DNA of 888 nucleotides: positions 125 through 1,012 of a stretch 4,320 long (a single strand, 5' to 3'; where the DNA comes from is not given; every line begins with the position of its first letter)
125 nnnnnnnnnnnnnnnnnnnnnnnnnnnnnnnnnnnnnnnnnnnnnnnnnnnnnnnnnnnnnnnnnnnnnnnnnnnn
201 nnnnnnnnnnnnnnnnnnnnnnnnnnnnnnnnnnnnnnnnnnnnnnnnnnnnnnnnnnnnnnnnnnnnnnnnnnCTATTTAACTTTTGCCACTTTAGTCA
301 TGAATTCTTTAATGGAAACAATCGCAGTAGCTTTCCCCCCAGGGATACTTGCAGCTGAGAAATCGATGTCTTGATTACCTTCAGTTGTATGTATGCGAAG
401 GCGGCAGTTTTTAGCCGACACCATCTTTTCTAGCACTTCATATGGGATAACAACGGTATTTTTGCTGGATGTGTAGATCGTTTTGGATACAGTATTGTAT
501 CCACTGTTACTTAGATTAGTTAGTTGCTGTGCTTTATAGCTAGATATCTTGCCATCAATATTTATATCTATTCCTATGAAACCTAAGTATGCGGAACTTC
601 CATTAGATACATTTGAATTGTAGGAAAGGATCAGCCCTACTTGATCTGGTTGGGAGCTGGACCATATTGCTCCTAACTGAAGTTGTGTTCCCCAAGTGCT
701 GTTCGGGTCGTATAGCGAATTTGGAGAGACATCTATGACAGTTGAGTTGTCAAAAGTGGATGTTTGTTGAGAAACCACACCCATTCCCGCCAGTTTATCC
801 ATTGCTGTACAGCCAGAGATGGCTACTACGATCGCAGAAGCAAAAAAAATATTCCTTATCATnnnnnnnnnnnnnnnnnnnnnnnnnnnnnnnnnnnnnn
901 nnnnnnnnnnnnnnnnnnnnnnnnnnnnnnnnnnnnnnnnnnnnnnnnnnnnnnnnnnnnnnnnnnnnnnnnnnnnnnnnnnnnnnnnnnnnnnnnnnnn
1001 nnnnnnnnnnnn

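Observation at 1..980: AT-rich two-gene envelope cargo module of unknown function on a ColE1-type backbone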

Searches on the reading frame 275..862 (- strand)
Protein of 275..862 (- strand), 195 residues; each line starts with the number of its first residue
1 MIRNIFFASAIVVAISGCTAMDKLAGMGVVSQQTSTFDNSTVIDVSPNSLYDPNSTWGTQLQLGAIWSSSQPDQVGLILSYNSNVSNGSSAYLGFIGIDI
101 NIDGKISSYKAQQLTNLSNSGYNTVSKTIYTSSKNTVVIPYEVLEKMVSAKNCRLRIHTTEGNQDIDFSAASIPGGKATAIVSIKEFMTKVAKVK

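Call 5: search_protein_families(proteins=[window:275-862:-], library=ncbifam, max_evalue=1)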
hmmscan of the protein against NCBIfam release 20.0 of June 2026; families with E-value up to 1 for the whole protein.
window:275-862:- (195 aa): 0 families
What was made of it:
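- There is no NCBIfam Exc2 hit (call 5).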

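Call 10: profile_search(protein=window:275-862:-)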
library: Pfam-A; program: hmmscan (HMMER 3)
A. the first sequence (195 residues): domains with independent E <= 10: 2; with E <= 0.001: 0
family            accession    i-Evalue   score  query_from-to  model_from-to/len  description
CBM_X2            PF03442.20        0.1    13.1     111-164        26-78/83  Carbohydrate binding domain X2
EryCIII-like_N    PF21036.3        0.26    11.4       6-72        108-173/216  Erythromycin biosynthesis protein CIII-like, N-terminal domain
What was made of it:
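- There is no Pfam hit to the TraT or Bor families (call 10).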

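Call 12: search_protein_families(proteins=[window:275-862:-], library=padloc, max_evalue=1)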
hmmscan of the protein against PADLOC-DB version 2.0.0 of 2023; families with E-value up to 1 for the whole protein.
window:275-862:- (195 aa): 0 families
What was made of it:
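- On Known anti-phage defence systems: No families match either protein (call 12).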

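Call 13: search_protein_families(proteins=[window:275-862:-], library=phrogs, max_evalue=1)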
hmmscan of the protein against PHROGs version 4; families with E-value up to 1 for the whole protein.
window:275-862:- (195 aa): 1 family
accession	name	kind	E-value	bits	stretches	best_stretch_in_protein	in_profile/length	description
phrog_7678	-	unknown function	2e-19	70.7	1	3-194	2-173/174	-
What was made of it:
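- On PHROG families 7678 (L) and 31425 (S): Both families have unknown function (call 13).
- Closest known: Phage superinfection-exclusion lipoproteins Llp. Different: PHROGs places L in an unknown-function family, phrog_7678 (call 13).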

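Call 14: search_solved_structures(query=window:275-862:-, max_evalue=10)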
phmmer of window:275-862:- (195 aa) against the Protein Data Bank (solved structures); distinct sequences matched with E-value up to 10: 1.
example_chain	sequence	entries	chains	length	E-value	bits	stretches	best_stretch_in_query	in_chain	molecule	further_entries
9if7_65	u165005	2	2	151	0.82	12.6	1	131-183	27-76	LSM domain-containing protein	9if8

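Call 16: search_dna_similar(query=window:275-862:-, collection=phages, mode=protein, max_rows=40, max_evalue=0.001)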
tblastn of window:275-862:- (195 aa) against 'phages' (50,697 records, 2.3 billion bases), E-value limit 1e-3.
Records with a match: 2; places in all: 2; records where one place covers at least 80% of the query: 0.
Best place of each record, by identity: <60% 2.
By first word of the organism name: Acinetobacter 2.
By host as written in the record: Acinetobacter baumannii 2.
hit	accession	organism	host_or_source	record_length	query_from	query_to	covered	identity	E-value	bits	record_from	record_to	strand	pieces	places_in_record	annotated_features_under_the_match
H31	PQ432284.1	Acinetobacter phage phi5013-M1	Acinetobacter baumannii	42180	63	195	68%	33.6%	3e-4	47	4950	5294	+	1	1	hypothetical protein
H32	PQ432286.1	Acinetobacter phage phi5038-11536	Acinetobacter baumannii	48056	63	195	68%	33.6%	3e-4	47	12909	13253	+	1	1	hypothetical protein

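Call 18: find_homologous_proteins(query=window:275-862:-)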
Query window:275-862:- (195 aa): 68 proteins with E <= 0.001 among 186 candidates.
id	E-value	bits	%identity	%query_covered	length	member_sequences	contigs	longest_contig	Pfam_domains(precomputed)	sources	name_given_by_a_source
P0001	2.3e-117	407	99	100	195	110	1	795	-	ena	-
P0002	1.2e-101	356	84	100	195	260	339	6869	-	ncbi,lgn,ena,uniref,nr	ncbi:TPA: hypothetical protein ACJGPK_004783 [Salmonella enterica subsp. enterica serovar Weltevrede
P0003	8.6e-89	314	77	95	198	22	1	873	-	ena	-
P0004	2.3e-86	306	76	93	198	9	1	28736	-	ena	-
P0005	1.1e-85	304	71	100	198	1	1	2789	-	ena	-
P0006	3.9e-85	302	72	100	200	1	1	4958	-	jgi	-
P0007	4.1e-85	302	74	93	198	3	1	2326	-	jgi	jgi:hypothetical protein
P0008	4.8e-85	302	72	100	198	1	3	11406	-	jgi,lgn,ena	jgi:hypothetical protein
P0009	2.0e-84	300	72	100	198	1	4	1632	-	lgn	-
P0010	2.7e-84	299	72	100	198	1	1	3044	-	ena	-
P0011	5.3e-84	298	71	100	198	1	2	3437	-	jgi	jgi:hypothetical protein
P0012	1.1e-83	297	75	93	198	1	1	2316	-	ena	-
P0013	2.5e-83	296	73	92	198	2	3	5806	-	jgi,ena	jgi:hypothetical protein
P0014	7.6e-83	294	71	100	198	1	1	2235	-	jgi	-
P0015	1.2e-82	294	70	100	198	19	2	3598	-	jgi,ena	-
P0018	4.8e-82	292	71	98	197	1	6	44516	-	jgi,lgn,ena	jgi:hypothetical protein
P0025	2.1e-75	270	65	95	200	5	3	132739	-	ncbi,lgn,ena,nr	ncbi:MAG: hypothetical protein ABS82_01145 [Rhodanobacter sp. SCN 67-45]|nr:MAG: hypothetical protei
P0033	3.9e-66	240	60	98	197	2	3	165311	-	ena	-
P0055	1.7e-51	192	53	94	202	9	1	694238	-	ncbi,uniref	ncbi:hypothetical protein ISP17_09885 [Dyella ginsengisoli]|uniref:Lipoprotein n=1 Tax=Dyella ginsen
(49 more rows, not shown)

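Call 20: search_dna_similar(query=window:275-862:-, collection=plasmids, mode=protein, max_rows=60, max_evalue=0.001, rows=spread)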
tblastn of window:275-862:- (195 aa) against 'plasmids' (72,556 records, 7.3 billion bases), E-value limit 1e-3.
Records with a match: 48; places in all: 54; records where one place covers at least 80% of the query: 39.
Best place of each record, by identity: >=99% 13; 95-99% 1; 80-90% 26; 60-80% 1; <60% 7.
By first word of the organism name: Salmonella 26; Escherichia 9; Acinetobacter 5; Klebsiella 3; Enterobacter 2; Shewanella 2; Hafnia 1.
By predicted mobility (MOB-suite, as given by PLSDB): mobilizable 39; non-mobilizable 9.
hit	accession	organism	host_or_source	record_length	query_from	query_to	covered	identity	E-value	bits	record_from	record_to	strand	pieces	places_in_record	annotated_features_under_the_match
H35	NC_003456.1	Salmonella enterica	-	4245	1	195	100%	100.0%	5e-127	395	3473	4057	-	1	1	hypothetical protein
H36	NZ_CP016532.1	Salmonella enterica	Chicken Cecal Content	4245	1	195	100%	100.0%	5e-127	395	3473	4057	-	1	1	hypothetical protein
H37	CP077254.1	Escherichia coli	Seth Lab strain,Seth Lab Isolate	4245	1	195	100%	100.0%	5e-127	395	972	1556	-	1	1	hypothetical protein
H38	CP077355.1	Escherichia coli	-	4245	1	195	100%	100.0%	5e-127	395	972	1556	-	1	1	hypothetical protein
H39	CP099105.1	Escherichia coli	culture,Pooled sediment sample ...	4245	1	195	100%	100.0%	5e-127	395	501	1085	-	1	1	hypothetical protein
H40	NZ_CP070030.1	Escherichia coli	Homo sapiens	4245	1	195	100%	100.0%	5e-127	395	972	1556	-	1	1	hypothetical protein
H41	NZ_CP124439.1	Escherichia coli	wastewater efflux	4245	1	195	100%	100.0%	5e-127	395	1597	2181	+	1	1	hypothetical protein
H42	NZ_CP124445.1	Escherichia coli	environmental: river near WWTP effluent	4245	1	195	100%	100.0%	5e-127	395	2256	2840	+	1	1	hypothetical protein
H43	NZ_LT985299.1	Escherichia coli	-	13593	1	195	100%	100.0%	4e-125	395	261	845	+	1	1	hypothetical protein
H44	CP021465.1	Salmonella enterica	Homo sapiens,blood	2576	1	195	100%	99.5%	1e-130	392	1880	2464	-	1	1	hypothetical protein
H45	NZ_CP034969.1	Salmonella enterica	Homo sapiens,blood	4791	1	195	100%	99.5%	2e-125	392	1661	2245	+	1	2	hypothetical protein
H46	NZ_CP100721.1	Salmonella enterica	Homo sapiens,stool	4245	10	195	95%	100.0%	6e-120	375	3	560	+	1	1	none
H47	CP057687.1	Escherichia coli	culture,Pooled pig faecal samples ...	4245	12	195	94%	100.0%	1e-118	372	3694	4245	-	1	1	none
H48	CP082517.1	Salmonella enterica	animal-chicken-young chicken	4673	1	195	100%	86.2%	3e-109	348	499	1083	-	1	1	hypothetical protein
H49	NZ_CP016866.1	Salmonella enterica subsp. enterica serovar Typhimurium ...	Homo sapiens,stool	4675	1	195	100%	86.2%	3e-109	348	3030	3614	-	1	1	hypothetical protein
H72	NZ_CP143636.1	Shewanella xiamenensis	-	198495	1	195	100%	57.3%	4e-68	231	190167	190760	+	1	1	hypothetical protein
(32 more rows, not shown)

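Call 37: get_annotated_region(hit=H72, flank=6000)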
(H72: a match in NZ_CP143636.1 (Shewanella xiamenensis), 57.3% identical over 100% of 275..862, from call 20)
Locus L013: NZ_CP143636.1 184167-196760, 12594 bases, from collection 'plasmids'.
description: Shewanella xiamenensis strain 8M38 plasmid pXY8M38-1, complete sequence
organism: Shewanella xiamenensis (NCBI taxid 332186)
taxonomy: Bacteria; Pseudomonadota; Gammaproteobacteria; Alteromonadales; Shewanellaceae; Shewanella; Shewanella xiamenensis
host: -; source: -; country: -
typing (MOB-suite, as given by PLSDB): non-mobilizable
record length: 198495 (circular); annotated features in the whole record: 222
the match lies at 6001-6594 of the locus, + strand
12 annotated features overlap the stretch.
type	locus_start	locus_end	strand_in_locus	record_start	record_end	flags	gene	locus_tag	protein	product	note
CDS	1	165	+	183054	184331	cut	umuC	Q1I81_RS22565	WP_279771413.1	translesion error-prone DNA polymerase V subunit UmuC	GO:0006281 - DNA repair [Evidence IEA]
CDS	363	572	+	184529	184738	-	-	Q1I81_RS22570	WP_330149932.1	antitoxin Xre/MbcA/ParS toxin-binding domain-containing protein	-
CDS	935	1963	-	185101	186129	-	-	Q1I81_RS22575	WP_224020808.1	IS110-like element ISSba8 family transposase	GO:0006313 - DNA transposition [Evidence IEA]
CDS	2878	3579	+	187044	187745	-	-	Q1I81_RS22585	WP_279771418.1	YiiX/YebB-like N1pC/P60 family cysteine hydrolase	-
CDS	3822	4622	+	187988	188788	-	-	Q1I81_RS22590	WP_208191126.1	TIGR02391 family protein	-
CDS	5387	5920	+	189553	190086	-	-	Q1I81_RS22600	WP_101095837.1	zinc ribbon domain-containing protein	-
CDS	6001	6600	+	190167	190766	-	-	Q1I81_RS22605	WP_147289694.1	hypothetical protein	-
CDS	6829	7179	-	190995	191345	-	-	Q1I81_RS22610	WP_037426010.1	DUF3147 family protein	-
CDS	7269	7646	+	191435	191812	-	-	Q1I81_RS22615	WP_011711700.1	BlaI/MecI/CopY family transcriptional regulator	GO:0045892 - negative regulation of DNA-templated transcription [Evidence IEA]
CDS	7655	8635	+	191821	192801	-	-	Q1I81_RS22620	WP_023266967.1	M56 family metallopeptidase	-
CDS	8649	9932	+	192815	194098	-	-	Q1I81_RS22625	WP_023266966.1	TolC family protein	GO:0055085 - transmembrane transport [Evidence IEA]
CDS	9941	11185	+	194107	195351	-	-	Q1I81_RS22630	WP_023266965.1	efflux RND transporter periplasmic adaptor subunit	-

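Call 38: get_annotated_region(hit=H31, flank=5000)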
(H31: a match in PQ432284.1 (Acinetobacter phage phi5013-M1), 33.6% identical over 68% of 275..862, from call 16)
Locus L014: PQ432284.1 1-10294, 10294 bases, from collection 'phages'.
description: Acinetobacter phage phi5013-M1, complete genome.
organism: Acinetobacter phage phi5013-M1 (NCBI taxid 3374944)
taxonomy: Viruses; Duplodnaviria; Heunggongvirae; Uroviricota; Caudoviricetes; Vieuvirus
host: Acinetobacter baumannii; source: -; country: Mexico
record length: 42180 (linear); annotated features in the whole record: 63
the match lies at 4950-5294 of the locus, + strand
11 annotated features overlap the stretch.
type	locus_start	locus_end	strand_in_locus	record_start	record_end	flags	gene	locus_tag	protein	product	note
CDS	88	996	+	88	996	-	-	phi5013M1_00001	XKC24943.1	hypothetical protein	-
CDS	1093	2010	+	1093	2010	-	-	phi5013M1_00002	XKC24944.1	hypothetical protein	-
CDS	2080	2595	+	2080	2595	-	-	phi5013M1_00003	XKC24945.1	hypothetical protein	-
CDS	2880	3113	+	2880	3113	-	-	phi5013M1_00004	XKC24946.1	hypothetical protein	-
CDS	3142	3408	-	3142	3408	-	-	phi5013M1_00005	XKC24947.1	hypothetical protein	-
CDS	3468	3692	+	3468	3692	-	-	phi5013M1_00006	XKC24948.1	hypothetical protein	-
CDS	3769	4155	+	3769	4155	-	-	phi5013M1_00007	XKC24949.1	hypothetical protein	-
CDS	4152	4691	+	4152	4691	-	-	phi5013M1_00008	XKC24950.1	hypothetical protein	-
CDS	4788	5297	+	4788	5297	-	-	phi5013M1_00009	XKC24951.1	hypothetical protein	-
CDS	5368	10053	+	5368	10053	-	-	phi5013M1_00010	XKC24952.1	hypothetical protein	-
CDS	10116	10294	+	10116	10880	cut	-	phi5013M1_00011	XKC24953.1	hypothetical protein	-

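Call 44: find_encoding_contigs(protein=P0025, flank=5000, max_places=2)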
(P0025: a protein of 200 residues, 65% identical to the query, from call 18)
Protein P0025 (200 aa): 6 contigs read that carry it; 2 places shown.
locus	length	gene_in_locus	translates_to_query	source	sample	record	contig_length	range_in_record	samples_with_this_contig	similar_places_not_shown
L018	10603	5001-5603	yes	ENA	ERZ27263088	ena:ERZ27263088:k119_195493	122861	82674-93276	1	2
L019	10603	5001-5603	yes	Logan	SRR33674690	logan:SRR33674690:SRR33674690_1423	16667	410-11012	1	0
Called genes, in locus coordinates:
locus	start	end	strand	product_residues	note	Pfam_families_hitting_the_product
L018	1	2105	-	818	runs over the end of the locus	PF13362:Toprim_3 (weak), PF13662:Toprim_4 (weak), PF19263:DUF5906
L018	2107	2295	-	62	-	-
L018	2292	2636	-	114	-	PF24751:DUF7696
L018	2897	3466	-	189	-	-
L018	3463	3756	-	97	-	-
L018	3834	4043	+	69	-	-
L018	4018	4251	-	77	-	-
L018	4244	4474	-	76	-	-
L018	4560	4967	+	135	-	PF13560:HTH_31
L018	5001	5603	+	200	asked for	-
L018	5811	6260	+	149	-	PF07603:Lcl_C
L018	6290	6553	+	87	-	-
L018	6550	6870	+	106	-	-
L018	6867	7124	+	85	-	-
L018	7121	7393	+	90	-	-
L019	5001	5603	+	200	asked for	-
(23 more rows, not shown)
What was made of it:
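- Directly after a repressor-like HTH gene in a prophage-like element (call 44).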

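Call 45: find_encoding_contigs(protein=P0033, flank=5000, max_places=2)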
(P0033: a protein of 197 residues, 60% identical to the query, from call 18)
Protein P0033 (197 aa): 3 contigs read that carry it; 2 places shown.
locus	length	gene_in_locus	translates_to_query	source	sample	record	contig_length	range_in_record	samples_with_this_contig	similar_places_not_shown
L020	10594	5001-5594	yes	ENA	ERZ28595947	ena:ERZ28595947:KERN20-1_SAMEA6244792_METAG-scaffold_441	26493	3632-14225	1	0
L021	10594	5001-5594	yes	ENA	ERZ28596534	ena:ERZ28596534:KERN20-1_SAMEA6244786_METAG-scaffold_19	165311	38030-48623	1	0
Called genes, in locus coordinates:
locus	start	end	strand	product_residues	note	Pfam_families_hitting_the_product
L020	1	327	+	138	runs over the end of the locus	PF08818:DUF1801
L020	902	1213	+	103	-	-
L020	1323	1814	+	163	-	-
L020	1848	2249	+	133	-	-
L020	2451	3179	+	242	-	-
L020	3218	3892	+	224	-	-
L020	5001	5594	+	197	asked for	-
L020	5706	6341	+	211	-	-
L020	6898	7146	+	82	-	-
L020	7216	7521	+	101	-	-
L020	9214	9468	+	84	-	-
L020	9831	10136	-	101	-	-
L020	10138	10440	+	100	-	-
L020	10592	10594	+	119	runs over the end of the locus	PF06993:DUF1304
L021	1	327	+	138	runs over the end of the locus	PF08818:DUF1801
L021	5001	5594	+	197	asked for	-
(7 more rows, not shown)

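Call 46: find_encoding_contigs(protein=P0055, flank=5000, max_places=2)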
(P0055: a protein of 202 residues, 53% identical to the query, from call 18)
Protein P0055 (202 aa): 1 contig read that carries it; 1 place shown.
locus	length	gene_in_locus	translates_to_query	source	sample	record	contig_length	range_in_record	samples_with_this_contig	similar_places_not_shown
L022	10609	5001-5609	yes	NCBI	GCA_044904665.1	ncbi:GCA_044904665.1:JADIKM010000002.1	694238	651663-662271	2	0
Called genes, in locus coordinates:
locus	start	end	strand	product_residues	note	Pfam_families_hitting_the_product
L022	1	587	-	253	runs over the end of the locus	PF01061:ABC2_membrane, PF12698:ABC2_membrane_3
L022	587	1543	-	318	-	PF00005:ABC_tran, PF13304:AAA_21 (weak)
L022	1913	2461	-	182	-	PF12844:HTH_19 (weak), PF13560:HTH_31, PF01381:HTH_3, PF13443:HTH_26 (weak), PF05656:DUF805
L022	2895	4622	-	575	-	PF01019:G_glu_transpept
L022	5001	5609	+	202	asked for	-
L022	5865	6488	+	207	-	-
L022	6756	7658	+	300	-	PF01764:Lipase_3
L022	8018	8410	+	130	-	-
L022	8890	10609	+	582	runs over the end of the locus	-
